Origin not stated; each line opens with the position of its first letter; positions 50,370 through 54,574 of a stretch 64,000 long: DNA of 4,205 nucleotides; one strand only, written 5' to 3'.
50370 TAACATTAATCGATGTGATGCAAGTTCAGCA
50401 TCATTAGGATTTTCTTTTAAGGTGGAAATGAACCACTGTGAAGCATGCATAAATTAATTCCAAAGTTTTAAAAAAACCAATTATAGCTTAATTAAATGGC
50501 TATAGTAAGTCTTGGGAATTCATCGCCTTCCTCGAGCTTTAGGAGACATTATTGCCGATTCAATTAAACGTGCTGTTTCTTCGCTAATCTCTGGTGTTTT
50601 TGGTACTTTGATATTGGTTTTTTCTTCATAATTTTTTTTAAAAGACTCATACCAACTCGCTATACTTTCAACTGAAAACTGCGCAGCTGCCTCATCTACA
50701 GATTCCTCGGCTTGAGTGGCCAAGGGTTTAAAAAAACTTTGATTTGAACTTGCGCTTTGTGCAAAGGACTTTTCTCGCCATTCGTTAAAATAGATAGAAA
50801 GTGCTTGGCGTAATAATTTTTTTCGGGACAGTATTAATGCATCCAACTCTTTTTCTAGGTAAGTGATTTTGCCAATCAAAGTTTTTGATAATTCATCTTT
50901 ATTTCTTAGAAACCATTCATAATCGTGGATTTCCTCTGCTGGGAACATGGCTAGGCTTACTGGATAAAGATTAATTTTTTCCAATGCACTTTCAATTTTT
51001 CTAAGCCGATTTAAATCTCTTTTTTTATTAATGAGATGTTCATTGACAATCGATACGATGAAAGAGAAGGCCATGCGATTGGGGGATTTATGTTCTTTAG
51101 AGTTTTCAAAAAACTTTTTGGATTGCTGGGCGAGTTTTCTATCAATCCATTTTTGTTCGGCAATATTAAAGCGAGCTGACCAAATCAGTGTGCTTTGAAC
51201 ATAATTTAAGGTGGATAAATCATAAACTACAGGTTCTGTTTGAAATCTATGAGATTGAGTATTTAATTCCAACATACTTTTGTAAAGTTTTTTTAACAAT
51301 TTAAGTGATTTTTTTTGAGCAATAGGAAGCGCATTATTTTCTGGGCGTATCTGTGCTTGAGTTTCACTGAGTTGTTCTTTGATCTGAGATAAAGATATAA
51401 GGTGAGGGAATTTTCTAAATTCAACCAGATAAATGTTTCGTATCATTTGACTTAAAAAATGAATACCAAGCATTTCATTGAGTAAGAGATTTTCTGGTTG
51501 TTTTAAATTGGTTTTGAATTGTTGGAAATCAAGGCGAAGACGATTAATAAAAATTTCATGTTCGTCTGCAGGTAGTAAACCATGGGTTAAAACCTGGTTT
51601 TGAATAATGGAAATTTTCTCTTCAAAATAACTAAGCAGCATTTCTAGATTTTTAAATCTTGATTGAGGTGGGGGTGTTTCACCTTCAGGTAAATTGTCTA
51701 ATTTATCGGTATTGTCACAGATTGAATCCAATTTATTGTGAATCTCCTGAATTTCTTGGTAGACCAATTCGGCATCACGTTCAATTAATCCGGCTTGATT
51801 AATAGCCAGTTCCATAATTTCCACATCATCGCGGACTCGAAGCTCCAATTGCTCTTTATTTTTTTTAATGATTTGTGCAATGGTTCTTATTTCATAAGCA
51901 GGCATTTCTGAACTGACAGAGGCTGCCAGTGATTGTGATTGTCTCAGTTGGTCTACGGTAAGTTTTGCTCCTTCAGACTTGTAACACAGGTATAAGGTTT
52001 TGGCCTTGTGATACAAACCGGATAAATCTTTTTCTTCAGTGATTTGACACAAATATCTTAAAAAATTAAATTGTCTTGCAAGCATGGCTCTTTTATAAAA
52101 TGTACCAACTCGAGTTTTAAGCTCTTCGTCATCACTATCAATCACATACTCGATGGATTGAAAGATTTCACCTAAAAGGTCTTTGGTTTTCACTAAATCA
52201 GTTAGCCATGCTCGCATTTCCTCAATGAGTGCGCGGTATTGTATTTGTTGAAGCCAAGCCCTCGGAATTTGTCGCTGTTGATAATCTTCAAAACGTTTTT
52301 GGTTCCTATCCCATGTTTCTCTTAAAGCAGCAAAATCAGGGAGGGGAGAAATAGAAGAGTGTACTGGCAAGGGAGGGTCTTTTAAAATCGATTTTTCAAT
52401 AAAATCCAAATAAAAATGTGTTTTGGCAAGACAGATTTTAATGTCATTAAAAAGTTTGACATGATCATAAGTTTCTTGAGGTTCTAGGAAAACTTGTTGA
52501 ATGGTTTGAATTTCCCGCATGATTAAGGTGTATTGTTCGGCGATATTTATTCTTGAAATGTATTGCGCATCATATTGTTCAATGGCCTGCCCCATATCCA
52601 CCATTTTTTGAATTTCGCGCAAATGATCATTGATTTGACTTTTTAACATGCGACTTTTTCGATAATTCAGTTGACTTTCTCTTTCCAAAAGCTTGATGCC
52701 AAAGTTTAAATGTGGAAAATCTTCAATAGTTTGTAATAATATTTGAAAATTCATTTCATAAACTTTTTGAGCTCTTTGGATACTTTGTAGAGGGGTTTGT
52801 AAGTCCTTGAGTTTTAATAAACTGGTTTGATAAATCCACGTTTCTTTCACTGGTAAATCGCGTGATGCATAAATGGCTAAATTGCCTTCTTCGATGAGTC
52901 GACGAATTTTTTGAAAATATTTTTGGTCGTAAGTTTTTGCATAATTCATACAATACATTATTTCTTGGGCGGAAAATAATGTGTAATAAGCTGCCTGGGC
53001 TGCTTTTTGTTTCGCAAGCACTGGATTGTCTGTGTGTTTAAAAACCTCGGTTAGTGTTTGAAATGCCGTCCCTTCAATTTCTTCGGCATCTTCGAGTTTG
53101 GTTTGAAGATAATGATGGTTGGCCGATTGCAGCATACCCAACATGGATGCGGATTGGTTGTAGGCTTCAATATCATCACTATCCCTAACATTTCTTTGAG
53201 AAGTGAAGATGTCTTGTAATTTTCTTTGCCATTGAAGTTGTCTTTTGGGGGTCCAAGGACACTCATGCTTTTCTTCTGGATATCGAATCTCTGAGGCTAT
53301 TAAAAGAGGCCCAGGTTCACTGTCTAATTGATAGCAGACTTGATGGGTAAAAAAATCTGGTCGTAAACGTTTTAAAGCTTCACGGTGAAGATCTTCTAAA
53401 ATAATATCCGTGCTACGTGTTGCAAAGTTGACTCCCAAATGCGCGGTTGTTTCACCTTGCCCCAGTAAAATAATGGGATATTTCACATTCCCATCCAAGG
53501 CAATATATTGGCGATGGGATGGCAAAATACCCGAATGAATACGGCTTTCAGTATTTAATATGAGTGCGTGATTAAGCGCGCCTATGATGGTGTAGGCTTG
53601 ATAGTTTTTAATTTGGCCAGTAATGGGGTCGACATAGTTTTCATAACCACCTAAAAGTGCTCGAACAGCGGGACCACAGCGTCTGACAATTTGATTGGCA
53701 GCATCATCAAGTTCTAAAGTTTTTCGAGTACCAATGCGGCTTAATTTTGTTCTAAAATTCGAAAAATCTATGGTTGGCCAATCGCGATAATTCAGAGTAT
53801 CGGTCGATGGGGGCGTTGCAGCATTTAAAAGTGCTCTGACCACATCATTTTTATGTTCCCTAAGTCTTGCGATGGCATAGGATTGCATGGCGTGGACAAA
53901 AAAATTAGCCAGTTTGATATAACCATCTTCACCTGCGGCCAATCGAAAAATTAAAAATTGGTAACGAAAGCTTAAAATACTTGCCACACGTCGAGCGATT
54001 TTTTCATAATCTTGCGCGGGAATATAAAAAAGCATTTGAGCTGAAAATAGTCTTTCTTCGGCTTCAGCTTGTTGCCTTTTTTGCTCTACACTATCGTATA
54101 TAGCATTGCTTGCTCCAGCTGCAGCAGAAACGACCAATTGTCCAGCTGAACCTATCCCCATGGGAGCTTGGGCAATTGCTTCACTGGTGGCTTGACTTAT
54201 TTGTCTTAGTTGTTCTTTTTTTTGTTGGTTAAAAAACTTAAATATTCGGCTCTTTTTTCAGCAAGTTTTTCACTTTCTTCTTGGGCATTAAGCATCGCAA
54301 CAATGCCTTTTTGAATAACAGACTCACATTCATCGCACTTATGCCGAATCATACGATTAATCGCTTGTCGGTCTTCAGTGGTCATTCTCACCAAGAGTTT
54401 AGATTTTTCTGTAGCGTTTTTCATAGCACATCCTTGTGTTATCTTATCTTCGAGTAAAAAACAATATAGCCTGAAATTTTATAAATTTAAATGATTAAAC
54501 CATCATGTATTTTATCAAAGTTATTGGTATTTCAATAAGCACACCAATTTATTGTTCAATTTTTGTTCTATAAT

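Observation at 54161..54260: Canonical -1 slippery heptamer A_AAA_AAG at the end of the 72-aa ORF, with the -1 frame open into the 1213-aa ORF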

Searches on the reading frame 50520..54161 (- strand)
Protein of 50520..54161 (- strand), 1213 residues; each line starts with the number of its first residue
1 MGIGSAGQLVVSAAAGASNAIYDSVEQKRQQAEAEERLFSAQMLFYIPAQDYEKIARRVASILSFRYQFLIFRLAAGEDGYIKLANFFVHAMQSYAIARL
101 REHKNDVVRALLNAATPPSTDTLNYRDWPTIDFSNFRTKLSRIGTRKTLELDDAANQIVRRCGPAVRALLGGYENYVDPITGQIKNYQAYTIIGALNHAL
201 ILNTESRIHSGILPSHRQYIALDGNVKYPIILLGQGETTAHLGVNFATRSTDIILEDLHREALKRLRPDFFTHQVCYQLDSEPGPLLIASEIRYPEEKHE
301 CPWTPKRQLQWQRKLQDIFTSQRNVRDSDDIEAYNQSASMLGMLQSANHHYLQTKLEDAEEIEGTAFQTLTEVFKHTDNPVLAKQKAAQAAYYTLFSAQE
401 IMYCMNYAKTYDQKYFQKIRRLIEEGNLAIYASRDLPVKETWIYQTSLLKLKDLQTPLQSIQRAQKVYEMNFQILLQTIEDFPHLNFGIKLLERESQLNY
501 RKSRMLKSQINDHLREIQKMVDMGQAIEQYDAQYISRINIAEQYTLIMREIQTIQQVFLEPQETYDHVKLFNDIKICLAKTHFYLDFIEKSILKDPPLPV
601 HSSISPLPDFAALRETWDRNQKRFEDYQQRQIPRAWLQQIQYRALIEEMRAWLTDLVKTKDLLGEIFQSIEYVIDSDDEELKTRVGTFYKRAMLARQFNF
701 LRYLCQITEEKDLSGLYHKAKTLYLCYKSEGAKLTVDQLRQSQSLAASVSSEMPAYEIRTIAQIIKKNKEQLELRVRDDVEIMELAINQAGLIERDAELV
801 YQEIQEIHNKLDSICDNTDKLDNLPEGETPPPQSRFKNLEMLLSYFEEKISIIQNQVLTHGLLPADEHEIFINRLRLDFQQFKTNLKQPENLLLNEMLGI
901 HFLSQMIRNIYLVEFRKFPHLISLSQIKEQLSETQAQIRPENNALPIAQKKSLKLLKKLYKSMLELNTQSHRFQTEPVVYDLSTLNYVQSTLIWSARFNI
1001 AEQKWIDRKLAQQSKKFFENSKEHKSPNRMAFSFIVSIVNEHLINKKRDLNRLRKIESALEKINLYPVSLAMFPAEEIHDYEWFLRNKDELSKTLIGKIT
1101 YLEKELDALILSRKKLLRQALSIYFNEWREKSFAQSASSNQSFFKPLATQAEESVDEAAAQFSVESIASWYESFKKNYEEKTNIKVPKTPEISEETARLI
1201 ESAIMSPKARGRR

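Call 5: search_protein_families(library=pfam, proteins=[window:50520-54161:-], max_evalue=0.1)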
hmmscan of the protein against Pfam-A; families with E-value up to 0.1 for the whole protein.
window:50520-54161:- (1213 aa): 2 families
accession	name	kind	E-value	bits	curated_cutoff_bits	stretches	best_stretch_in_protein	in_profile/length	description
PF18498.6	DUF5618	-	0.028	15.1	33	0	1000-1059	10-71/121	Domain of unknown function (DUF5618)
PF19026.7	UBA_HYPK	-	0.098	12.5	27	0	98-111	24-37/41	HYPK UBA domain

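Call 6: search_protein_families(library=ncbifam, proteins=[window:50520-54161:-], max_evalue=0.1)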
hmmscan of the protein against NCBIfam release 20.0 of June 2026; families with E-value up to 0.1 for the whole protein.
window:50520-54161:- (1213 aa): 1 family
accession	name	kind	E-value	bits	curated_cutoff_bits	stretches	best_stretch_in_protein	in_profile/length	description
TIGR01092.1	P5CS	equivalog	0.035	12.3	796.75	1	705-814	261-369/715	delta l-pyrroline-5-carboxylate synthetase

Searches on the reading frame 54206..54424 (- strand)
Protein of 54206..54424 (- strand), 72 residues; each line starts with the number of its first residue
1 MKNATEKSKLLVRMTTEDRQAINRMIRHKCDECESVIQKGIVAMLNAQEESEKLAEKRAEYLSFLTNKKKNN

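Call 5: search_protein_families(library=pfam, proteins=[window:54206-54424:-], max_evalue=0.1)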
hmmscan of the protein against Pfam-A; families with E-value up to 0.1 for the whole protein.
window:54206-54424:- (72 aa): 0 families

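Call 6: search_protein_families(library=ncbifam, proteins=[window:54206-54424:-], max_evalue=0.1)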
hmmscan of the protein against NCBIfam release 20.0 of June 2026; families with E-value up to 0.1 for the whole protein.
window:54206-54424:- (72 aa): 0 families

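Call 13: list_cluster_members(proteins=[P0001, window:54206-54424:-])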
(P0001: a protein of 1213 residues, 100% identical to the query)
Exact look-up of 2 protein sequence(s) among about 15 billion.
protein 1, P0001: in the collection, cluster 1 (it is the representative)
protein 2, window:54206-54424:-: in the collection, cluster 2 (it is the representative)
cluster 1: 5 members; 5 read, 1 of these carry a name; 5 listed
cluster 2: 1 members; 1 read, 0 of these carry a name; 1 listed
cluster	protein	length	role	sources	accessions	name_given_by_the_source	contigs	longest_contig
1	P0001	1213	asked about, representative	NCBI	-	-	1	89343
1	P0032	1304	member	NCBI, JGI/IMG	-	hypothetical protein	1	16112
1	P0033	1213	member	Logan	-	-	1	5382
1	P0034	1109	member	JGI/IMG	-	-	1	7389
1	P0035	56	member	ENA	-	-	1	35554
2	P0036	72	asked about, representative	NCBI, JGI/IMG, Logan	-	-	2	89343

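Call 15: find_encoding_contigs(protein=P0032, flank=4000, max_places=6)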
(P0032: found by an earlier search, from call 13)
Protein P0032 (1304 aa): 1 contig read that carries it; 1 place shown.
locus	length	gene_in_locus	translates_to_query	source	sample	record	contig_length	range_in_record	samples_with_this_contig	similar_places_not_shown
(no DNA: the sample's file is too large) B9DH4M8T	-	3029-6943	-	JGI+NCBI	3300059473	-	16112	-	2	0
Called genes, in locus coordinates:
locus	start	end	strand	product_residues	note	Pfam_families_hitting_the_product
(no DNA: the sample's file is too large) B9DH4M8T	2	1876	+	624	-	?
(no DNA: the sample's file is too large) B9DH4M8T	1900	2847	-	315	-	-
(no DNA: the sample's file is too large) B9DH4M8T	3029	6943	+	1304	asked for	-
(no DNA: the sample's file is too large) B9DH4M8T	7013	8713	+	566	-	PF00587:tRNA-synt_2b, PF04073:tRNA_edit, PF03129:HGTP_anticodon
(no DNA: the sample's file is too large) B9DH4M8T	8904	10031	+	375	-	PF00278:Orn_DAP_Arg_deC, PF02784:Orn_Arg_deC_N (weak)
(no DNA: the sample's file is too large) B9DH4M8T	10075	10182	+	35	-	-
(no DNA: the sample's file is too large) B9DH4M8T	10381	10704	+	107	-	PF22285:DUF6962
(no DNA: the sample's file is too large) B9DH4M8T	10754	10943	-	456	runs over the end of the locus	PF21337:Peptidase_M17_N_1, PF00883:Peptidase_M17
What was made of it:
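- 54224..54232 (-): Deletion scar TTA ACC AAC. The upstream frame matches relatives up to ACC (Thr). The downstream frame matches from AAC (Asn, 54230-54228). The overlap AACCA (54230-54226) is the inferred microhomology of a 10-nt deletion. The exact deleted bases are inferred, because the P0032 DNA could not be retrieved (call 15).
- The DNA of the intact conspecific allele could not be fetched (call 15), so the 10-nt deletion and its AACCA microhomology are deduced from protein plus relatives' DNA.
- Tried and rejected: (1) Fetching the DNA of the intact conspecific allele failed. find_encoding_contigs returned no DNA because the sample file was too large (call 15).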

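Call 16: find_encoding_contigs(protein=P0033, flank=4000, max_places=6)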
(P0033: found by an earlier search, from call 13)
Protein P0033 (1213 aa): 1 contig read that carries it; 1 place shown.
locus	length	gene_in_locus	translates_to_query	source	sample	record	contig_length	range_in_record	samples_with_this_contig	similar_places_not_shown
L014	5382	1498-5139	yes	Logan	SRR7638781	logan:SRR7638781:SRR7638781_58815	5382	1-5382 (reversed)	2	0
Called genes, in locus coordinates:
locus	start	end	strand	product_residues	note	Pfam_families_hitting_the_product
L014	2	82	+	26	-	?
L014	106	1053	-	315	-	-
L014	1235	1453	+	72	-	-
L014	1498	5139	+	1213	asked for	-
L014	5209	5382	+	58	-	?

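Call 17: find_encoding_contigs(protein=P0034, flank=4000, max_places=6)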
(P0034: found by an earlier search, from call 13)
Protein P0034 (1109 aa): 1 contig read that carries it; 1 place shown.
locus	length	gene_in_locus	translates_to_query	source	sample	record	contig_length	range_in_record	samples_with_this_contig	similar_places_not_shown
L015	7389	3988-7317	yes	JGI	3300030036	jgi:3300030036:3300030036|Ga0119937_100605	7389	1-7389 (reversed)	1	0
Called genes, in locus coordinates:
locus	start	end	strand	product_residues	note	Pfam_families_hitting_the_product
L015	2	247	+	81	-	?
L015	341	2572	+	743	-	PF00916:Sulfate_transp, PF16983:MFS_MOT1 (weak), PF00484:Pro_CA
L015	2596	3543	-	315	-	-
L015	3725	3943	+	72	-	-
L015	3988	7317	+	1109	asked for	-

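Call 18: find_encoding_contigs(protein=P0036, flank=4000, max_places=6)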
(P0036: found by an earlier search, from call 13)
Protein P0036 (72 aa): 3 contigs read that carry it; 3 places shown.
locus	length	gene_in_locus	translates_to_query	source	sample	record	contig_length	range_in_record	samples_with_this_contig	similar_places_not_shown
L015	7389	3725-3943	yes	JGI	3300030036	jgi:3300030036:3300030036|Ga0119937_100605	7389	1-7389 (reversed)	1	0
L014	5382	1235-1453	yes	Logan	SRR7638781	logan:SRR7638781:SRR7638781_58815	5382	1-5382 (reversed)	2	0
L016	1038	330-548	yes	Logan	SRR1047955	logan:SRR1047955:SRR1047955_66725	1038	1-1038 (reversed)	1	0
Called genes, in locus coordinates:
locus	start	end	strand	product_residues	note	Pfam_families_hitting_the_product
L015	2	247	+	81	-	?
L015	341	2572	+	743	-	PF00916:Sulfate_transp, PF16983:MFS_MOT1 (weak), PF00484:Pro_CA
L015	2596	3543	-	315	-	-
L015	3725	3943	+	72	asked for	-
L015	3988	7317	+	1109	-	-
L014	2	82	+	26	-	?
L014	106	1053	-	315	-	-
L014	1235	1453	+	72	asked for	-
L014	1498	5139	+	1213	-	-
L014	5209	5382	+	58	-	?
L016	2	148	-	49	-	?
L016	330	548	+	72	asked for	-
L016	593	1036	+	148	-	?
